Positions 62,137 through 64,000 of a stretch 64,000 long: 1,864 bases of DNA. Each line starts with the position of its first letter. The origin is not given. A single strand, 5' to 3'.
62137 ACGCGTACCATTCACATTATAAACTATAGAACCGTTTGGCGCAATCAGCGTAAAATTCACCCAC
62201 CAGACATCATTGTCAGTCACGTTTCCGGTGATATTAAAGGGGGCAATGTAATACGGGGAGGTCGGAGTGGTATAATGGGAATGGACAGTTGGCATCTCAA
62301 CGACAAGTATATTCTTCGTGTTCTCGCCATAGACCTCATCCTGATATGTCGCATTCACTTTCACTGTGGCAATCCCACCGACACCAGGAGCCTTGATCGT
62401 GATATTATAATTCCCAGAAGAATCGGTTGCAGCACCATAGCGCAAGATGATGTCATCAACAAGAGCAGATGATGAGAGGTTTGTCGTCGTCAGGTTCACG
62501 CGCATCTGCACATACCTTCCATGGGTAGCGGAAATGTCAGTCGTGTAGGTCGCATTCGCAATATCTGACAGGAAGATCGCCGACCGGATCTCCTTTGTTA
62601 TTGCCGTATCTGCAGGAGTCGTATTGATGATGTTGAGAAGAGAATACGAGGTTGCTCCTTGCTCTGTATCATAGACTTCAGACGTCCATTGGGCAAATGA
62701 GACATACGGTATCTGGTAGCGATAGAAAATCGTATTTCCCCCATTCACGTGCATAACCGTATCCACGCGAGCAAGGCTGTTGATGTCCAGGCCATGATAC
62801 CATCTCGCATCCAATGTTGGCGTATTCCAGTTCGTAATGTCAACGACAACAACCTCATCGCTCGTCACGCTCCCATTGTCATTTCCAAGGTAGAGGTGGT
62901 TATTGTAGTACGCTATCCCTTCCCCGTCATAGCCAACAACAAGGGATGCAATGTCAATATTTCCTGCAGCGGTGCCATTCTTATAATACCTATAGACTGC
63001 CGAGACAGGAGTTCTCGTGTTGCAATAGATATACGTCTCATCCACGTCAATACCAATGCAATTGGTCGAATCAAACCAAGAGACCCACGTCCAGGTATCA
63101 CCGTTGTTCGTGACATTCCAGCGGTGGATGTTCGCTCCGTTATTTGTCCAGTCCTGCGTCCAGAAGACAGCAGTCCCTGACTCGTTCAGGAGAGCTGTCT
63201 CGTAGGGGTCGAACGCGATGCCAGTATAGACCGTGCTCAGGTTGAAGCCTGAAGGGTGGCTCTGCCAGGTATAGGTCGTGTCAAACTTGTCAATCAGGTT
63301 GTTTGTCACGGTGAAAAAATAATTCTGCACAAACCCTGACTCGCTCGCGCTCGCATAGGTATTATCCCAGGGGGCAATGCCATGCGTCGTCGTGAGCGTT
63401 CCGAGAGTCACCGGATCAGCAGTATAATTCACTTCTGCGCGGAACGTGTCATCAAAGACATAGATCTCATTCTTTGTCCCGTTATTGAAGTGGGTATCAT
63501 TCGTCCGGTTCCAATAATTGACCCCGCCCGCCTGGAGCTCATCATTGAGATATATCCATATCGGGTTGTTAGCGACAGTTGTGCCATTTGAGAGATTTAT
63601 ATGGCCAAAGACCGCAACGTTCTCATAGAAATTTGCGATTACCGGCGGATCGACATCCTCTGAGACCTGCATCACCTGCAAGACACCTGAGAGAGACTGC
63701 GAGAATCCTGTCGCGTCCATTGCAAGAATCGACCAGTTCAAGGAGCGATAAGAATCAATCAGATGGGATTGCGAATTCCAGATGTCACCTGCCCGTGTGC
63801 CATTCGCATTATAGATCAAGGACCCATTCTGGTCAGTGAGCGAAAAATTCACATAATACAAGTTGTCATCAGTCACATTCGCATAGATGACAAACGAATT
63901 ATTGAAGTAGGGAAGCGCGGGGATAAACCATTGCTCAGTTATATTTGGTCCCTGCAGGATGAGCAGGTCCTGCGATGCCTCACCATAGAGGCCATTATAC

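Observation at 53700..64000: Modular tandem array (>=6 modules of ~551 aa) with evidence of recent homogenisation between modules 1 and 4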

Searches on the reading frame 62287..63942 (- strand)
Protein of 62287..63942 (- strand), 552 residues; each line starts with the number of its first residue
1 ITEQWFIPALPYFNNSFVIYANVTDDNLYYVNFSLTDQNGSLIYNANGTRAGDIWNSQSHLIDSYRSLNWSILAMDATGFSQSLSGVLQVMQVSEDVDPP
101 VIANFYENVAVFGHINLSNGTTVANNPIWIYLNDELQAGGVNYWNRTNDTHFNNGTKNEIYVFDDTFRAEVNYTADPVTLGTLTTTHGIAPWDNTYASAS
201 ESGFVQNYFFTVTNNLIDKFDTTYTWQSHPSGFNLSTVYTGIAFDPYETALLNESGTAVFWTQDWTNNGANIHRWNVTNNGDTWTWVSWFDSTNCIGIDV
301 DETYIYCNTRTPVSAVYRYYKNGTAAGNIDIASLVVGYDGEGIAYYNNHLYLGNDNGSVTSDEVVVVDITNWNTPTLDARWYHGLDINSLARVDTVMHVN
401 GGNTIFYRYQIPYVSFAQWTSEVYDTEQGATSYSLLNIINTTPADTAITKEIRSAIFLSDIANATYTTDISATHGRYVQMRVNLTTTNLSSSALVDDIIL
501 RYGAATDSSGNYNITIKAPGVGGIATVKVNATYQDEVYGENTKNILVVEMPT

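Call 22: find_related_loci(query=window:62287-63942:-, collection=genome_contigs, flank=10000)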
Query window:62287-63942:- (552 aa) in genome_contigs; peptide patterns used: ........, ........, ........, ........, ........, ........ (x = any residue, [..] = any of these).
34 stretches matched a pattern, but none encodes a relative of the query by tblastn (E <= 1e-3).

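Call 23: find_related_loci(query=window:62287-63942:-, collection=metagenome_contigs, flank=10000)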
Query window:62287-63942:- (552 aa) in metagenome_contigs; peptide patterns used: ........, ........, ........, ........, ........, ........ (x = any residue, [..] = any of these).
60 stretches matched a pattern, but none encodes a relative of the query by tblastn (E <= 1e-3).

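Call 24: find_related_loci(query=window:62287-63942:-, collection=viral_contigs, flank=10000)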
Query window:62287-63942:- (552 aa) in viral_contigs; peptide patterns used: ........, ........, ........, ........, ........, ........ (x = any residue, [..] = any of these).
6 stretches matched a pattern, but none encodes a relative of the query by tblastn (E <= 1e-3).
